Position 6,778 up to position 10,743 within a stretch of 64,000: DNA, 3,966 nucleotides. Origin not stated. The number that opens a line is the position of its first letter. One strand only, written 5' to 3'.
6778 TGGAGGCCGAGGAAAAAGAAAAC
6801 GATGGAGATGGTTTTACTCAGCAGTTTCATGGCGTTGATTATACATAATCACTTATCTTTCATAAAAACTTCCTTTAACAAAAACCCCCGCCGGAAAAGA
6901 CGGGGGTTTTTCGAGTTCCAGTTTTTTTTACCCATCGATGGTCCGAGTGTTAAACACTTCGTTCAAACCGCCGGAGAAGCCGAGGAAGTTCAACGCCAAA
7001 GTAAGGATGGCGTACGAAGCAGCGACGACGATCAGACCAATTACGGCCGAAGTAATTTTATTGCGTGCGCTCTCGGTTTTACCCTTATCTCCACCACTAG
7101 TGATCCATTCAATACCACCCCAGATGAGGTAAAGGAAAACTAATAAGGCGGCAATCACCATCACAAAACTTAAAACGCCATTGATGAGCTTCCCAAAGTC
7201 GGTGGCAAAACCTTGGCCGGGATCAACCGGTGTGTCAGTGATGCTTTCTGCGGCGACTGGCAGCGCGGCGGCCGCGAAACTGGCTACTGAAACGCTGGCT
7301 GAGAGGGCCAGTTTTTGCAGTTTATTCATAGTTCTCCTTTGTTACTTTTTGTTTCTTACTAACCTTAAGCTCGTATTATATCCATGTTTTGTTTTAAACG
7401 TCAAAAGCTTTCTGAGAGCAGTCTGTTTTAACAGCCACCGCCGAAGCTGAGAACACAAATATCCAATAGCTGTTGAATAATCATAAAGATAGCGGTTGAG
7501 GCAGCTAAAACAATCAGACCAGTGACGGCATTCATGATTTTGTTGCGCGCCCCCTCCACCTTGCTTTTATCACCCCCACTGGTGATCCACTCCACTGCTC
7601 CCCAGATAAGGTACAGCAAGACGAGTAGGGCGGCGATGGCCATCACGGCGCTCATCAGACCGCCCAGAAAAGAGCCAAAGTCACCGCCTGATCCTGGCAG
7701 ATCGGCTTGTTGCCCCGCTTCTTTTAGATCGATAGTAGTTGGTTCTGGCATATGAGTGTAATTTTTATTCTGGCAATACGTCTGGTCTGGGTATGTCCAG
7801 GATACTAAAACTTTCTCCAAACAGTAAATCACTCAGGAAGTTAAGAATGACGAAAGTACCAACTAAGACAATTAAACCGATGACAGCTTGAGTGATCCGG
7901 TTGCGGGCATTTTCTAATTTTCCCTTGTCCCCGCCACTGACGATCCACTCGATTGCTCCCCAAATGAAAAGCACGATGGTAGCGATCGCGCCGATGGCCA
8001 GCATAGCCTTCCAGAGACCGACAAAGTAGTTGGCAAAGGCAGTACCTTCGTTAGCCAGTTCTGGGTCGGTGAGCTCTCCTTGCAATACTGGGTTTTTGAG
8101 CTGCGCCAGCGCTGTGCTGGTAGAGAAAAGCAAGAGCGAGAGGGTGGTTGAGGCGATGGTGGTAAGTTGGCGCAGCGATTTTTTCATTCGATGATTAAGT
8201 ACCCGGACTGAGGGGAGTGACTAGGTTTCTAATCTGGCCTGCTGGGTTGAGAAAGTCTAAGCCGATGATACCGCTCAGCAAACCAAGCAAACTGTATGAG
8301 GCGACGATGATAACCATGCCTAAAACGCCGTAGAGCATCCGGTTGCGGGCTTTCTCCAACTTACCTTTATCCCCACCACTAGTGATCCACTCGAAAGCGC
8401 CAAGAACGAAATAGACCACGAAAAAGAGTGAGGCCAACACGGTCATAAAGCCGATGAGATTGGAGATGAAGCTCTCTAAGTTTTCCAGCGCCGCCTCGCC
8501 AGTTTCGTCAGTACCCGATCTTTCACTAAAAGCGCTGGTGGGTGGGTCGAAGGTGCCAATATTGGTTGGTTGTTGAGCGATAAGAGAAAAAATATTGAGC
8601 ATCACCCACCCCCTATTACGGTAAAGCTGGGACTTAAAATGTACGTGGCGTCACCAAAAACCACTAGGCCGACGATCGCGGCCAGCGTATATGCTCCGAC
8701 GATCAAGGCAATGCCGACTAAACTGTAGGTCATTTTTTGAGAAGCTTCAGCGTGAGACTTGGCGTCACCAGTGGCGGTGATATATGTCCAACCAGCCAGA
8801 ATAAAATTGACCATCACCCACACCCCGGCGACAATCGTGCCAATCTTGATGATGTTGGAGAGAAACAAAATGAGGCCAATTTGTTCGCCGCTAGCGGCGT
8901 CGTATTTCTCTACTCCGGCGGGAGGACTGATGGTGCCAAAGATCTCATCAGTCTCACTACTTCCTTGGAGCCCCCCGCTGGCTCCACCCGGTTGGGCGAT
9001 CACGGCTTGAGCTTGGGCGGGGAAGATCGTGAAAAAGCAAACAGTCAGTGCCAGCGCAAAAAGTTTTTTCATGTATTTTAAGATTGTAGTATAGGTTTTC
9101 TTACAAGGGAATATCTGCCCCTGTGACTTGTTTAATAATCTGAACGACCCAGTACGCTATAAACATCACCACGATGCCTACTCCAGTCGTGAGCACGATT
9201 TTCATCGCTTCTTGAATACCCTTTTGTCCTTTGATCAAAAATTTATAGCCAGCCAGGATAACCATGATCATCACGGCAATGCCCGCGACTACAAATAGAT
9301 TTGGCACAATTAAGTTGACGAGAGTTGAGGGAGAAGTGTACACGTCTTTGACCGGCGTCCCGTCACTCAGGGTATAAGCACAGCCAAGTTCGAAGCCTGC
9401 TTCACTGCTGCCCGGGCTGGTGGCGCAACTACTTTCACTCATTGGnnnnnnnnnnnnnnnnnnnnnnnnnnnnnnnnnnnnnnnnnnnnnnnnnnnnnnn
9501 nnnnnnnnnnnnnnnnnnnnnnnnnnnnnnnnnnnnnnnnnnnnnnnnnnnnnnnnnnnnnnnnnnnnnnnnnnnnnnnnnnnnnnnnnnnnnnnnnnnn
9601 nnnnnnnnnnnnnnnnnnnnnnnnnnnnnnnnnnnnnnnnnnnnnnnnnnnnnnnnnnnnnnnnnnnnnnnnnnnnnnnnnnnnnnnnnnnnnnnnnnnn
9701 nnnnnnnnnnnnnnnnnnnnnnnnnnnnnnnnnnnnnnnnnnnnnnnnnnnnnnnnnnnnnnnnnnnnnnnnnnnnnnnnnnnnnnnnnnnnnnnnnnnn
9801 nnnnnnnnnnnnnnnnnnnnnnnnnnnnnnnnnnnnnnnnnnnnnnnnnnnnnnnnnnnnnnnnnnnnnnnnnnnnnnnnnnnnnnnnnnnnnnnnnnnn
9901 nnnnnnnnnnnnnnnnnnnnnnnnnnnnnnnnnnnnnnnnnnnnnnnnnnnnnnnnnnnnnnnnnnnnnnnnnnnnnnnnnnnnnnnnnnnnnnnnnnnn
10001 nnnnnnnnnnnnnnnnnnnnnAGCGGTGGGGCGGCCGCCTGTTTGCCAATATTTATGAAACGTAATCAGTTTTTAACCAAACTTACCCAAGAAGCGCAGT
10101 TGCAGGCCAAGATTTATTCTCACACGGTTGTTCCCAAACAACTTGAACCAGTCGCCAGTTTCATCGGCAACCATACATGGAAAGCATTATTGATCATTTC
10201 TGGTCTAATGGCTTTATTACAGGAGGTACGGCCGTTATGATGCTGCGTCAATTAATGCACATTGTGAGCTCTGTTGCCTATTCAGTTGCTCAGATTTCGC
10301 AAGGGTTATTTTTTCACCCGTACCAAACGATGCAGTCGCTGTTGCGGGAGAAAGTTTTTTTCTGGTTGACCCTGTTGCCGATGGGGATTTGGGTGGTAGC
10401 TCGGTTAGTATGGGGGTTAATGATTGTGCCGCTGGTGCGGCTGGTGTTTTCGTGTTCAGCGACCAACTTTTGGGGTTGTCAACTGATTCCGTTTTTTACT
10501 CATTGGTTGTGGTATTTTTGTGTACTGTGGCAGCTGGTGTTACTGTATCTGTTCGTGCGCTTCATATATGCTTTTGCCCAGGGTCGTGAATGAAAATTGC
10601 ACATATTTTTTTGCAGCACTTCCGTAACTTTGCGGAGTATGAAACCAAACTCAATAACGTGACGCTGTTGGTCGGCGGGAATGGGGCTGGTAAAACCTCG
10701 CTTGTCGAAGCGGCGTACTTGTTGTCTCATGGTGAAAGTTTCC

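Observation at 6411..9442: Tandem array of seven diverged TrbC/VirB2-like pilin paralogs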

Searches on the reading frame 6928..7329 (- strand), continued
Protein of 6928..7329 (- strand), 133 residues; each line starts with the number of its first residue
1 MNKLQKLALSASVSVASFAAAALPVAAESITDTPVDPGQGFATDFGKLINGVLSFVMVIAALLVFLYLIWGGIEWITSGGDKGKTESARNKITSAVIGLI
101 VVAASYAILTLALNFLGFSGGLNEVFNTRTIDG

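Call 81: search_dna_similar(query=window:6931-7329:-, collection=plasmids, mode=protein, max_evalue=0.01, max_rows=15)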
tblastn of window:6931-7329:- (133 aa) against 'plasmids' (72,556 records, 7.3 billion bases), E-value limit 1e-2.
Records with a match: 1; places in all: 1; records where one place covers at least 80% of the query: 0.
Best place of each record, by identity: <60% 1.
By first word of the organism name: Pontibacillus 1.
By predicted mobility (MOB-suite, as given by PLSDB): non-mobilizable 1.
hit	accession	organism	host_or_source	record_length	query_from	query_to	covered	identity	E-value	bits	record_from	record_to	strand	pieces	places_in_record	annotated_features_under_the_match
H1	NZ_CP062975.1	Pontibacillus sp. ALD_SL1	mangrove mud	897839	52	114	47%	36.4%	4e-4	46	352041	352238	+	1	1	Mbov_0395 family pilin-like conjugal transfer protein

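Call 82: get_annotated_region(hit=H1, flank=12000)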
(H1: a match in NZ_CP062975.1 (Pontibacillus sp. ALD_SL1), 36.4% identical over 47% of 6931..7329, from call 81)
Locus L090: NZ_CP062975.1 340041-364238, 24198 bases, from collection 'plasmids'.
description: Pontibacillus sp. ALD_SL1 plasmid unnamed, complete sequence
organism: Pontibacillus sp. ALD_SL1 (NCBI taxid 2777185)
taxonomy: Bacteria; Bacillota; Bacilli; Bacillales; Bacillaceae; Pontibacillus; Pontibacillus sp. ALD SL1
host: -; source: mangrove mud; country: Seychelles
typing (MOB-suite, as given by PLSDB): non-mobilizable
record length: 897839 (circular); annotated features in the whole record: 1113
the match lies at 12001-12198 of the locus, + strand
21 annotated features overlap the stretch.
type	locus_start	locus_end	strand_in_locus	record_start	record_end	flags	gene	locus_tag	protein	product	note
CDS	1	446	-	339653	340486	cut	-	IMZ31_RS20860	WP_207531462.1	sigma factor-like helix-turn-helix DNA-binding protein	GO:0006352 - DNA-templated transcription initiation [Evidence IEA]; GO:0006355 - regulation of DNA-templated ...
CDS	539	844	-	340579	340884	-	-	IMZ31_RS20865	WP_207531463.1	hypothetical protein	-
CDS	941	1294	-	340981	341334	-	-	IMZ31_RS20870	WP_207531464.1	hypothetical protein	-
CDS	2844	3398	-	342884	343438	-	-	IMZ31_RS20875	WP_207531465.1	hypothetical protein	-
CDS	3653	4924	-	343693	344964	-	-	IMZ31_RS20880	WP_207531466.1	hypothetical protein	-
CDS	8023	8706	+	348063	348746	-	-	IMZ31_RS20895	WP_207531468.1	chemotaxis protein CheW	GO:0006935 - chemotaxis [Evidence IEA]; GO:0007165 - signal transduction [Evidence IEA]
CDS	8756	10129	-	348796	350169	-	-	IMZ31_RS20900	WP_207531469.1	hypothetical protein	-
CDS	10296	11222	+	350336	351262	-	-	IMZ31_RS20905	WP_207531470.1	hypothetical protein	-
CDS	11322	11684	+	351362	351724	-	-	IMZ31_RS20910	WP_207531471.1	hypothetical protein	-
CDS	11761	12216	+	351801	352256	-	-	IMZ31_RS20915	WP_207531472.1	Mbov_0395 family pilin-like conjugal transfer protein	-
CDS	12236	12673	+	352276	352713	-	-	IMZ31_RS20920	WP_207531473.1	hypothetical protein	-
CDS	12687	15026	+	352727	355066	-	-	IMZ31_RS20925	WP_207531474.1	hypothetical protein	-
CDS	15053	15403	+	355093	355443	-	-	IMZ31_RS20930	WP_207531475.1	hypothetical protein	-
CDS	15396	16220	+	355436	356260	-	-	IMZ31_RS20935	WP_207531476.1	hypothetical protein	-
CDS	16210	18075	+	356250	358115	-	-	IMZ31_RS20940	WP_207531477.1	VirB4-like conjugal transfer ATPase, CD1110 family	-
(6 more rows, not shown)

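Call 88: search_protein_families(library=phrogs, proteins=[window:6928-7329:-], max_evalue=0.01)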
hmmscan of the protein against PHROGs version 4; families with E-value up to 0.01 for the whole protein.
window:6928-7329:- (133 aa): 0 families

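Call 89: fold_search(model_id=the predicted structure, library=viral)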
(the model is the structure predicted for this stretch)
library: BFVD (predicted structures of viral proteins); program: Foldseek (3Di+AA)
matches with E <= 10: 220; with E <= 0.001: 0
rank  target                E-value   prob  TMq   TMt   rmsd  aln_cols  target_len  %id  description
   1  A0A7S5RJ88            9.5e-01  0.77  0.41  0.35   4.2        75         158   19  (no name in the UniProt tables at hand)
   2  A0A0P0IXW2            9.5e-01  0.75  0.34  0.58   3.9        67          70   22  (no name in the UniProt tables at hand)
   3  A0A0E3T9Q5            1.2e+00  0.63  0.34  0.58   3.9        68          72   19  Uncharacterized protein [Pseudomonas phage YH30]
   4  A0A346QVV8            1.3e+00  0.66  0.42  0.64   5.4        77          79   14  ORF039 [Spodoptera frugiperda granulovirus]
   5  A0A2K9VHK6            1.6e+00  0.90  0.37  0.60   1.6        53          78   13  Uncharacterized protein [Pseudomonas phage Bjorn]
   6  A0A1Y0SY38            1.6e+00  0.25  0.38  0.36  21.8       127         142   15  Uncharacterized protein [Pseudomonas phage Noxifer]
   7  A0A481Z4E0            1.7e+00  0.91  0.40  0.61   1.5        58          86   19  Uncharacterized protein [Pithovirus LCPAC201]
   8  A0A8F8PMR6            1.7e+00  0.84  0.46  0.70   2.4        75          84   12  Transmembrane protein [Clandestinovirus]
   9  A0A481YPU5            1.7e+00  0.51  0.37  0.58   2.8        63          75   14  Transmembrane protein [Iridovirus LCIVAC01]
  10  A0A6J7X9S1            1.8e+00  0.21  0.37  0.39  11.0       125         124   14  Uncharacterized protein [uncultured Caudovirales phage]
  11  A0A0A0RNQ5            1.9e+00  0.72  0.38  0.62   2.2        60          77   23  Uncharacterized protein [Bacillus phage Mater]
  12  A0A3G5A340            1.9e+00  0.57  0.38  0.57   3.4        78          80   13  Uncharacterized protein [Harvfovirus sp.]
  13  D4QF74                1.9e+00  0.44  0.38  0.51   7.3        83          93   19  Minor virion protein [Aeropyrum pernix bacilliform virus 1 (isolate -/Japan/Tanaka/2005)]
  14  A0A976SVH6            1.9e+00  0.18  0.28  0.35   4.5        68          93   24  (no name in the UniProt tables at hand)
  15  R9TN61                2.0e+00  0.66  0.41  0.34  19.4       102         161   15  (no name in the UniProt tables at hand)
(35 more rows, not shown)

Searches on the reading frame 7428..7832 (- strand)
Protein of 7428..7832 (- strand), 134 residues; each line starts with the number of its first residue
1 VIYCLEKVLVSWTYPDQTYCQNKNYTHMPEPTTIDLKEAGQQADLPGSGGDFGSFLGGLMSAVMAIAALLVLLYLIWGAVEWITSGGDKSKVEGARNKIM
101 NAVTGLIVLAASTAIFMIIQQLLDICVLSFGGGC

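Call 3: search_protein_families(library=pfam, proteins=[window:7428-7832:-], max_evalue=1)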
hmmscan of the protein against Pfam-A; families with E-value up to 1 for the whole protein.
window:7428-7832:- (134 aa): 7 families
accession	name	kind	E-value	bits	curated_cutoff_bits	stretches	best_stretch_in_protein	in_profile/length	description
PF18895.5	T4SS_pilin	-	6.3e-08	33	26.6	1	57-116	10-68/71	Type IV secretion system pilin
PF13491.11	FtsK_4TM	-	0.00089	19.4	23.1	1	40-120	37-111/171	4TM region of DNA translocase FtsK/SpoIIIE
PF19660.4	DUF6163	-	0.012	16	27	1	59-120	64-125/145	Family of unknown function (DUF6163)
PF06664.17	WLS-like_TM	-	0.027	14.2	28.3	1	59-121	150-211/247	Wntless-like, transmembrane domain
PF16943.10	T4SS_CagC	-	0.036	14.7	27.9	1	62-127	9-76/119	Cag pathogenicity island, type IV secretory system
PF24003.1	DUF7319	-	0.15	11.9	27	1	41-119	105-168/205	Domain of unknown function (DUF7319)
PF01616.22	Orbi_NS3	-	0.17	11.9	27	1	60-120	82-142/179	Orbivirus NS3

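Call 88: search_protein_families(library=phrogs, proteins=[window:7428-7751:-], max_evalue=0.01)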
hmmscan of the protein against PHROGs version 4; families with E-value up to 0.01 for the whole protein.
window:7428-7751:- (107 aa): 1 family
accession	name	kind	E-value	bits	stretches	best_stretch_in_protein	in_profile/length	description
phrog_2186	-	head and packaging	0.0043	18.1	1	33-56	50-73/80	virion structural protein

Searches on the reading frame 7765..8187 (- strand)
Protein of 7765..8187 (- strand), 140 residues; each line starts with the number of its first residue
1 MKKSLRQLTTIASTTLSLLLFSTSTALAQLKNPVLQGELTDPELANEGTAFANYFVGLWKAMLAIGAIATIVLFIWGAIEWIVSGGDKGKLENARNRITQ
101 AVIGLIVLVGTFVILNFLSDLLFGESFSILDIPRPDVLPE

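Call 3: search_protein_families(library=pfam, proteins=[window:7765-8187:-], max_evalue=1)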
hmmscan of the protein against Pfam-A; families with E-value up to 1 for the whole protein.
window:7765-8187:- (140 aa): 3 families
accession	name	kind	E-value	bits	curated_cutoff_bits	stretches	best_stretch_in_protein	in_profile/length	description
PF18895.5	T4SS_pilin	-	4.1e-07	30.4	26.6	1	60-117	14-70/71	Type IV secretion system pilin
PF16943.10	T4SS_CagC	-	0.029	15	27.9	1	60-115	8-64/119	Cag pathogenicity island, type IV secretory system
PF18960.5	DUF5702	-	0.34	10.3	26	1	39-82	128-171/276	Family of unknown function (DUF5702)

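Call 88: search_protein_families(library=phrogs, proteins=[window:7765-8187:-], max_evalue=0.01)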
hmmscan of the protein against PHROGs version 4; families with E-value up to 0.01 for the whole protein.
window:7765-8187:- (140 aa): 0 families

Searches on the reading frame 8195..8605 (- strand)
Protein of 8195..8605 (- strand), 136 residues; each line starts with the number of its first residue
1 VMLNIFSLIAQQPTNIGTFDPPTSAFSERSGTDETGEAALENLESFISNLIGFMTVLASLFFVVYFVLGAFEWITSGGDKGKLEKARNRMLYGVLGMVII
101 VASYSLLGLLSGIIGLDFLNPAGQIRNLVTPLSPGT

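Call 3: search_protein_families(library=pfam, proteins=[window:8195-8605:-], max_evalue=1)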
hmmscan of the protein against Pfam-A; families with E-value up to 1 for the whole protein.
window:8195-8605:- (136 aa): 4 families
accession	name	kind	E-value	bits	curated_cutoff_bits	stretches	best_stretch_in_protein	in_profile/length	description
PF18895.5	T4SS_pilin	-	6.4e-09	36.2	26.6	1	41-110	3-71/71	Type IV secretion system pilin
PF04956.18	TrbC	-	0.0012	19.5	27.9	1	36-108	34-96/98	TrbC/VIRB2 pilin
PF20088.4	DUF6480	-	0.057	13.7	25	0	21-67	30-75/78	Family of unknown function (DUF6480)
PF06024.17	Orf78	-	0.32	11.8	29.4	1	34-68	52-86/101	Orf78 (ac78)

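Call 88: search_protein_families(library=phrogs, proteins=[window:8195-8602:-], max_evalue=0.01)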
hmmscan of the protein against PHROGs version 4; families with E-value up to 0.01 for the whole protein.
window:8195-8602:- (135 aa): 1 family
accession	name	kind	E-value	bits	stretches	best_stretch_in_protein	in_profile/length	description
phrog_5763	-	unknown function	0.00019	21.8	1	40-120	154-232/283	-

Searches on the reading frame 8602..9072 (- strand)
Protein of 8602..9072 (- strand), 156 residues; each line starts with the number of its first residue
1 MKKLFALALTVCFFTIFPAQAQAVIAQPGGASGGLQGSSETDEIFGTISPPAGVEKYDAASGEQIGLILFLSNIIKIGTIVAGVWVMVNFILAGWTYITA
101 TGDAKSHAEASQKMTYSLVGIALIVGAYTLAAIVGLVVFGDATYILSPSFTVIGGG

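Call 3: search_protein_families(library=pfam, proteins=[window:8602-9072:-], max_evalue=1)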
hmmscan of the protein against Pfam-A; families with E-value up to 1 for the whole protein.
window:8602-9072:- (156 aa): 3 families
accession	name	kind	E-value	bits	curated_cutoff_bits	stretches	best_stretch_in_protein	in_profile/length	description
PF08449.17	UAA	-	0.02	14.5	26.2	1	96-137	139-180/311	UAA transporter family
PF18895.5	T4SS_pilin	-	0.03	14.8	26.6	1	71-131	9-68/71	Type IV secretion system pilin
PF11992.13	TgpA_N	-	0.4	10.1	30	0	4-41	168-205/333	TgpA N-terminal domain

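Call 88: search_protein_families(library=phrogs, proteins=[window:8602-9072:-], max_evalue=0.01)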
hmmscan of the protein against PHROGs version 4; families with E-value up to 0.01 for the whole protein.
window:8602-9072:- (156 aa): 0 families

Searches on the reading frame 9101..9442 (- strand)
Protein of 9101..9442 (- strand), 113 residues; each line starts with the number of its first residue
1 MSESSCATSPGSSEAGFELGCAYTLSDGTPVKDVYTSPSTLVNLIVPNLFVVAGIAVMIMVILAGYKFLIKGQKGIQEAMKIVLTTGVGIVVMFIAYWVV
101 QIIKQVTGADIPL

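Call 3: search_protein_families(library=pfam, proteins=[window:9101-9442:-], max_evalue=1)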
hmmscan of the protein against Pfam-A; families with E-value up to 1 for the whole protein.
window:9101-9442:- (113 aa): 3 families
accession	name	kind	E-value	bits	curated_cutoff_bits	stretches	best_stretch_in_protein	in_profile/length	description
PF18895.5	T4SS_pilin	-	0.0035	17.8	26.6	1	38-102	5-70/71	Type IV secretion system pilin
PF04956.18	TrbC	-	0.0091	16.6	27.9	1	38-101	37-96/98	TrbC/VIRB2 pilin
PF24838.2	8xMP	-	0.57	10.4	30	1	58-105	28-75/136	Octameric membrane protein family (8xMP)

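Call 88: search_protein_families(library=phrogs, proteins=[window:9101-9442:-], max_evalue=0.01)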
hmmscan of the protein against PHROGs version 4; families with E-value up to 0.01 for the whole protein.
window:9101-9442:- (113 aa): 0 families

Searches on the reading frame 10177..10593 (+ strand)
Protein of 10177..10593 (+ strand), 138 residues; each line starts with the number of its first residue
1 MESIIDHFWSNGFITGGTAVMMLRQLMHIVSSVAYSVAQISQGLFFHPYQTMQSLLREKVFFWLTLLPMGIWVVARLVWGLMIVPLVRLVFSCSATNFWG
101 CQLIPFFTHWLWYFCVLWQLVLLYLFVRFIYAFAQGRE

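Call 8: search_protein_families(library=pfam, proteins=[window:10177-10593:+], max_evalue=0.001)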
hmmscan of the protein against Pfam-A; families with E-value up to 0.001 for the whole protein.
window:10177-10593:+ (138 aa): 0 families

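Call 42: search_protein_families(library=ncbifam, proteins=[window:10177-10593:+], max_evalue=0.01)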
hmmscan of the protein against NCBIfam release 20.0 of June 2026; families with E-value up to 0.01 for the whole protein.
window:10177-10593:+ (138 aa): 0 families
